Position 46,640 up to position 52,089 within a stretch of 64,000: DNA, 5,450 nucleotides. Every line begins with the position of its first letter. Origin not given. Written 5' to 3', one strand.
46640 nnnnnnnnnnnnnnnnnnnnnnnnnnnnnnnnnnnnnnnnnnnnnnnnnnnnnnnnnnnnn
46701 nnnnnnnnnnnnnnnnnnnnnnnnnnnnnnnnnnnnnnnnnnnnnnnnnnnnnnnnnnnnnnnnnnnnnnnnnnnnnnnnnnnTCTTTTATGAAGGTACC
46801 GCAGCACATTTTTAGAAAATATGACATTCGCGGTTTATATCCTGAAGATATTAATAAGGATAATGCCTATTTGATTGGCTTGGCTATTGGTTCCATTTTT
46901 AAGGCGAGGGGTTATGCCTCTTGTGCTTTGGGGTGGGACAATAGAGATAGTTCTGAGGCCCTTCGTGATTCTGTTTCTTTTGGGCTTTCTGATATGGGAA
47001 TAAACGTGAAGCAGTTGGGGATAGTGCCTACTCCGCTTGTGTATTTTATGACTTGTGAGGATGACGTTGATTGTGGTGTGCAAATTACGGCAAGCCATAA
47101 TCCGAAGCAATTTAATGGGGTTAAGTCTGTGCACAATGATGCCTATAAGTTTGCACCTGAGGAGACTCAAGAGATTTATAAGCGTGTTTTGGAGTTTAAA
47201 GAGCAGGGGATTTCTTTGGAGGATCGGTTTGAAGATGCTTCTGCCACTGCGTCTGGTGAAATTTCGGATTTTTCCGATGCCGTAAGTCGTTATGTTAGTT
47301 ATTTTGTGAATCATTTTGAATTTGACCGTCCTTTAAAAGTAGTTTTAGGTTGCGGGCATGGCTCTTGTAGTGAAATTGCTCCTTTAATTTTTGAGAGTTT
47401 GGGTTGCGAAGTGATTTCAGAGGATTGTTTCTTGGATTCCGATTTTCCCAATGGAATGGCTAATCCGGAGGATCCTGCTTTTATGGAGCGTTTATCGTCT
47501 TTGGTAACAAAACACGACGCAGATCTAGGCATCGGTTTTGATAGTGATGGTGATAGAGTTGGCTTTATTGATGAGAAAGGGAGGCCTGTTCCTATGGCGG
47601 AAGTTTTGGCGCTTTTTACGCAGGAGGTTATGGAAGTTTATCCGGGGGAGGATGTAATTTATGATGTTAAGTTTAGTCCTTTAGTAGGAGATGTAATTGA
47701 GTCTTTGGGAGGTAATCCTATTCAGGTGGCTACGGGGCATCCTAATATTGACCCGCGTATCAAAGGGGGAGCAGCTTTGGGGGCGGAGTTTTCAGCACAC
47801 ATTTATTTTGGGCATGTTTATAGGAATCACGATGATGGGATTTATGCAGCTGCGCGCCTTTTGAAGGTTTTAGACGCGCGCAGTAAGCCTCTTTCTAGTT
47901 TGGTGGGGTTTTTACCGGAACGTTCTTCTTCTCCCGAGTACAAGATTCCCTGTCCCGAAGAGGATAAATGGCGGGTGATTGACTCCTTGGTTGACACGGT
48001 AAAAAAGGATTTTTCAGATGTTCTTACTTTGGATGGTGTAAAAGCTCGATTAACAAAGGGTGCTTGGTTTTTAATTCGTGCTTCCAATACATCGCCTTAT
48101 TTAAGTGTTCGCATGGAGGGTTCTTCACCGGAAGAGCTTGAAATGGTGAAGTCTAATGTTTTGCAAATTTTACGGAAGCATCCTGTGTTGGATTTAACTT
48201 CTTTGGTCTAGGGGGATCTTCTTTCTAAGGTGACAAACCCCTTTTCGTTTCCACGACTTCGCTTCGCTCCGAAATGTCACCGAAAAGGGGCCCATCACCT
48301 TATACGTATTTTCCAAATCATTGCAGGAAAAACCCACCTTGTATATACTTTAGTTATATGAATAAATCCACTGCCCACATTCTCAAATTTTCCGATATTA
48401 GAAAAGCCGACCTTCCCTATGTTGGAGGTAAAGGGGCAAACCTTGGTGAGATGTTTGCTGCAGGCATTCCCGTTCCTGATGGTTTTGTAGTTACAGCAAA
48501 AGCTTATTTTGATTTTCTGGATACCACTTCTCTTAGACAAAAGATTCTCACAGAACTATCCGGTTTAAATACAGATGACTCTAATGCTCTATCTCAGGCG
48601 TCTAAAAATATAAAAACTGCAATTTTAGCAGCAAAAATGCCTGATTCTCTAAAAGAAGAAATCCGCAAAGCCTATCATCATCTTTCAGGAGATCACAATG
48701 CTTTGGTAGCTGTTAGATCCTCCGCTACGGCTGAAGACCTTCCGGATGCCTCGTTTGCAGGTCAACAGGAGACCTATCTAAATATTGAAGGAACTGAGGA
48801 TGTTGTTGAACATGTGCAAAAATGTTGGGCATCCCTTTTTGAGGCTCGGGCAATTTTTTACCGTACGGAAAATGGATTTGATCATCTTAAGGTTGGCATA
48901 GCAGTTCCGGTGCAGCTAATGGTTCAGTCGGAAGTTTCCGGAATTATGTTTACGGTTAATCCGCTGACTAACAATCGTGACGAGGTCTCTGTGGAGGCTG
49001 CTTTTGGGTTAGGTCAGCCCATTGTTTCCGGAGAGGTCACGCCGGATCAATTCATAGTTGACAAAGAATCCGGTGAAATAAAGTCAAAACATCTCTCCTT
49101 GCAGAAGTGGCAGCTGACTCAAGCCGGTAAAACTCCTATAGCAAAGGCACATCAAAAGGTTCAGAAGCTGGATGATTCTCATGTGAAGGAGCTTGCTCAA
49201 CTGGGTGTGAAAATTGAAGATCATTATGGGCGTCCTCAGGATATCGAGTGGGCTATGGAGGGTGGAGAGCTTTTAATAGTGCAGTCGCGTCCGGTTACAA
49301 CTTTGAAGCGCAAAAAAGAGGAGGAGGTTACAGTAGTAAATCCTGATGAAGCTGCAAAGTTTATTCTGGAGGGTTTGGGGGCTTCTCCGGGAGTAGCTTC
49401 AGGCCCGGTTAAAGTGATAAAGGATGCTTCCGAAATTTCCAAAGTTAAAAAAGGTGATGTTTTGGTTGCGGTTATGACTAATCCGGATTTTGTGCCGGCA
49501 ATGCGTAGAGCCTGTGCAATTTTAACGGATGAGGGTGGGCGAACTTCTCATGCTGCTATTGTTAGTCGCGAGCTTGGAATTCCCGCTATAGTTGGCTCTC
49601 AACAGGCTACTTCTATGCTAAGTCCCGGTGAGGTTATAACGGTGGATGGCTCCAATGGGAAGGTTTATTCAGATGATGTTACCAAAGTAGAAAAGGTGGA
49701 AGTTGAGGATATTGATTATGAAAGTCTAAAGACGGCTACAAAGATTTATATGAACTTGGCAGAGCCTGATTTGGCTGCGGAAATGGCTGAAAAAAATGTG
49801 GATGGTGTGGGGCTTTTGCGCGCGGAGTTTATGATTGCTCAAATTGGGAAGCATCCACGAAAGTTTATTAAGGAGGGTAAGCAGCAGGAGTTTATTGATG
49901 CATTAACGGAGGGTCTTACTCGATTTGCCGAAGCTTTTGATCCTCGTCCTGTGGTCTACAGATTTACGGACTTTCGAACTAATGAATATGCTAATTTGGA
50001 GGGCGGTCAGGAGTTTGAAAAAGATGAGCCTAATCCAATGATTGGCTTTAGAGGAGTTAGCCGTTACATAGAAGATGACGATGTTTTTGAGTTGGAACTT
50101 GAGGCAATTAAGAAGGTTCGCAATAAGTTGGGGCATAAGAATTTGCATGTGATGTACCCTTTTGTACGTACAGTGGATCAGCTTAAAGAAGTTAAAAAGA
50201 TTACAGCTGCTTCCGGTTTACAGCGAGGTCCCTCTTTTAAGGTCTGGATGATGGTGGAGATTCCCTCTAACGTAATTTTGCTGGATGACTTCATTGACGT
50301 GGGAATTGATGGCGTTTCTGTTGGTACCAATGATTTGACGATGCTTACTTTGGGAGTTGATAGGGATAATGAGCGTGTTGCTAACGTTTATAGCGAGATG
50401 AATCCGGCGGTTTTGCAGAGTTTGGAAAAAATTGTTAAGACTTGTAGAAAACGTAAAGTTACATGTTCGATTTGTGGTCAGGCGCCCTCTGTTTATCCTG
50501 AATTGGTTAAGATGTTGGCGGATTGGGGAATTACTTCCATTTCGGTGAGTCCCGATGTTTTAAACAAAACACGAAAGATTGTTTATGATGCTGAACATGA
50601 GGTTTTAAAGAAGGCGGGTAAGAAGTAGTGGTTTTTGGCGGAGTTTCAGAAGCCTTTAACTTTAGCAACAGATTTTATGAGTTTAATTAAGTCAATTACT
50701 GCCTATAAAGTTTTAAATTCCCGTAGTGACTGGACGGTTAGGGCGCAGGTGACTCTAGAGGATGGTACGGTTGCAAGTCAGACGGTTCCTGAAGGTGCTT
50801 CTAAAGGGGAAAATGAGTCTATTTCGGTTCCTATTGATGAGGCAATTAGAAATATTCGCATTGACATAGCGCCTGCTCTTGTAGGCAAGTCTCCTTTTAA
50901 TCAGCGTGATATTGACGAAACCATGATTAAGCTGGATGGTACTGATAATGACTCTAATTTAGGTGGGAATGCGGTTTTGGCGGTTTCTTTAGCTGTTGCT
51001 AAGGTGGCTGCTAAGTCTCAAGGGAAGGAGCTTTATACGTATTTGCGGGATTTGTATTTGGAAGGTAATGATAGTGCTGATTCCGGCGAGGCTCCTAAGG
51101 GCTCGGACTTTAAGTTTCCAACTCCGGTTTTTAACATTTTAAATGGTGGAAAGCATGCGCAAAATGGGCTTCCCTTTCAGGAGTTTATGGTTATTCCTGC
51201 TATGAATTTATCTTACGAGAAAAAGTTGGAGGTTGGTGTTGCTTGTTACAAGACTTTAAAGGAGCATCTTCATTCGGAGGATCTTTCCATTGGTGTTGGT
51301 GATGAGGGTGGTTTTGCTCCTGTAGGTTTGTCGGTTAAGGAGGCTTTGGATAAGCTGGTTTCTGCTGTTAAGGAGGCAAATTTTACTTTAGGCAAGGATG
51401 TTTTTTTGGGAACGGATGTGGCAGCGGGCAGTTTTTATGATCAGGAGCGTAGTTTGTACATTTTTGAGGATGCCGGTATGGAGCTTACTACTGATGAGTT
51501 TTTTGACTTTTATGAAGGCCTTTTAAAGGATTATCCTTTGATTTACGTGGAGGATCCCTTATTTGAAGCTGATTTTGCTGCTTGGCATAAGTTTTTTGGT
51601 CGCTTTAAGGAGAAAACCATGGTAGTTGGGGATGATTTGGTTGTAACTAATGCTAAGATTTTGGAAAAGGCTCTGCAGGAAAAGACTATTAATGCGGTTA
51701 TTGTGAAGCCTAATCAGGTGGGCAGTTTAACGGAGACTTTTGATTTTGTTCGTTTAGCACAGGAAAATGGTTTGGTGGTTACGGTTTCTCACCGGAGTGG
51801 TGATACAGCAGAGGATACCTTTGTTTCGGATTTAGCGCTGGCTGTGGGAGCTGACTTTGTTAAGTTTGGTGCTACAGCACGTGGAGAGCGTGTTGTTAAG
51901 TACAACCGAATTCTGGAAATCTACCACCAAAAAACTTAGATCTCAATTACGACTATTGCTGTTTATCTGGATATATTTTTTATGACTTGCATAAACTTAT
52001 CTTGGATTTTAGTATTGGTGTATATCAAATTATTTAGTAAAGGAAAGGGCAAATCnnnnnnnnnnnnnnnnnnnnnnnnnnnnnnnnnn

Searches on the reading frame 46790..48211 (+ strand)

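Call 17: search_protein_families(library=pfam, proteins=[window:46790-48211:+], max_evalue=0.00001)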
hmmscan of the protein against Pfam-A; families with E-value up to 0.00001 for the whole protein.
window:46790-48211:+ (473 aa): 4 families
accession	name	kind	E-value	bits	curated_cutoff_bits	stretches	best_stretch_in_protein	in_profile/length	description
PF02878.22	PGM_PMM_I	-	5.2e-32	110.8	22.5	1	7-135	3-133/138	Phosphoglucomutase/phosphomannomutase, alpha/beta/alpha domain I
PF02879.22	PGM_PMM_II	-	1.6e-23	83.6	29.3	1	168-264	3-103/103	Phosphoglucomutase/phosphomannomutase, alpha/beta/alpha domain II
PF02880.22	PGM_PMM_III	-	4.7e-16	59.4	20.7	1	272-372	5-108/115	Phosphoglucomutase/phosphomannomutase, alpha/beta/alpha domain III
PF00408.26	PGM_PMM_IV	-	8.6e-09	35.8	23.1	1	385-457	3-65/68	Phosphoglucomutase/phosphomannomutase, C-terminal domain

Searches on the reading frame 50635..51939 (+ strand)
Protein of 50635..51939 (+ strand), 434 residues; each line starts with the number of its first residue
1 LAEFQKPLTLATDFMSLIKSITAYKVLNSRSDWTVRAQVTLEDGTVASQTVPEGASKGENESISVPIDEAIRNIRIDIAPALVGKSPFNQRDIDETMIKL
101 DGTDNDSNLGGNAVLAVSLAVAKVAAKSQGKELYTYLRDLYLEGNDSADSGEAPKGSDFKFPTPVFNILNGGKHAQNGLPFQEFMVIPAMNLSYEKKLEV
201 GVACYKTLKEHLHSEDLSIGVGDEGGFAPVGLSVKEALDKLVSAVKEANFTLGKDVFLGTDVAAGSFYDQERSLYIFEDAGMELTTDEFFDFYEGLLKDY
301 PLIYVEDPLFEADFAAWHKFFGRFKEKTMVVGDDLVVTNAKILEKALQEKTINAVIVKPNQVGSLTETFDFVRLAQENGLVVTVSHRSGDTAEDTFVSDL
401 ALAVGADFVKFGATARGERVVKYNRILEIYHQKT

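Call 16: search_protein_families(library=ncbifam, proteins=[window:50635-51939:+], max_evalue=10)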
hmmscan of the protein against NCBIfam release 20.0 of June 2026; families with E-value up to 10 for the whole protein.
window:50635-51939:+ (434 aa): 5 families
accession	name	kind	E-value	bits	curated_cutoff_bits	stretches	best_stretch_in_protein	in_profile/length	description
TIGR01060.2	eno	equivalog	5.9e-125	417.2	300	1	18-431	1-408/425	phosphopyruvate hydratase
NF006223.0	PRK08350.1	equivalog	5e-14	52.3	624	2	70-138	52-120/341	hypothetical protein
TIGR01928.1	menC_lowGC_arch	equivalog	0.0013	17.8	200.65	1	296-384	195-280/325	o-succinylbenzoate synthase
NF003473.0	PRK05105.1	equivalog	0.0094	15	236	1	348-385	234-271/331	o-succinylbenzoate synthase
NF043002.1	HProlDhtase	equivalog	0.013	14.3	500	1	334-414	241-320/366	cis-3-hydroxy-L-proline dehydratase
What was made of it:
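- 50677..51939 (+): eno (enolase), the intact upstream neighbour. Annotated in NCBI as MBD3366203.1 phosphopyruvate hydratase. NCBIfam TIGR01060, E 5.9e-125 (call 16).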

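Call 26: find_related_loci(query=window:50677-51939:+, collection=metagenome_contigs, flank=10000)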
Query window:50677-51939:+ (420 aa) in metagenome_contigs; peptide patterns used: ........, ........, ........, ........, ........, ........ (x = any residue, [..] = any of these).
351 stretches matched a pattern; 8 encode a relative of the query (tblastn E <= 1e-3); 8 distinct loci.
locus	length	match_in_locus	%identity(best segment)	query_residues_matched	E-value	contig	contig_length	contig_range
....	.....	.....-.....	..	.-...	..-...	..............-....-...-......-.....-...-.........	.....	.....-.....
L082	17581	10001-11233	43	1-415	8e-104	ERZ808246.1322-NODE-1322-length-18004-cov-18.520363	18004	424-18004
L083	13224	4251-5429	42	1-415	1e-100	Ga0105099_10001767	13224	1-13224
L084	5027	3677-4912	40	4-415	3e-99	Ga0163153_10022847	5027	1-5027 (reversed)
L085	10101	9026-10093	39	1-363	2e-81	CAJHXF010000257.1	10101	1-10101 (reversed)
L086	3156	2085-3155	38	1-362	8e-82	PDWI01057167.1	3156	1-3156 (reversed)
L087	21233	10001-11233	43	1-415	2e-103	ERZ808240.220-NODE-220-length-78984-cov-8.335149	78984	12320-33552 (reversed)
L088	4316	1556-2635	25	6-354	6e-19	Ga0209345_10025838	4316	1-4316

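Call 46: list_cluster_members(proteins=[P0001, window:50677-51939:+, window:53171-54550:-, window:37301-38677:+])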
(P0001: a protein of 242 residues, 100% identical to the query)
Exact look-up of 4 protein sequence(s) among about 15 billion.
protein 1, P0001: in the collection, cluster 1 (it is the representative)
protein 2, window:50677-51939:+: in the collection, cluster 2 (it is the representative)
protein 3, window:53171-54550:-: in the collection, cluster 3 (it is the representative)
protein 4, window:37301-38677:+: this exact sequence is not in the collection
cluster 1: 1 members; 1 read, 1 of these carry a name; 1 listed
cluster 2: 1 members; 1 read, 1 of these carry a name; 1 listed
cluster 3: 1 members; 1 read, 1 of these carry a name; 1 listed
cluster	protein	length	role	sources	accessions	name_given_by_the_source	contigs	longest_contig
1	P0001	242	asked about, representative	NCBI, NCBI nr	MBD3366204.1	hypothetical protein GF360_02545 [candidate division WWE3 bacterium] | hypothetical protein [candidate division WWE3 bacterium]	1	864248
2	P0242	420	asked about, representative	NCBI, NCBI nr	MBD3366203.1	phosphopyruvate hydratase [candidate division WWE3 bacterium]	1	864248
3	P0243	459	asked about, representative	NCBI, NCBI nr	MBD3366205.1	hypothetical protein GF360_02550 [candidate division WWE3 bacterium] | hypothetical protein [candidate division WWE3 bacterium]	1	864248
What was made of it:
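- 50677..51939 (+): Exact sequence look-up (call 46).
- The source is a metagenome-assembled genome with no independent assembly in the databases; all protein clusters have a single member (call 46).
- Tried and rejected: All protein clusters have a single member (call 46).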
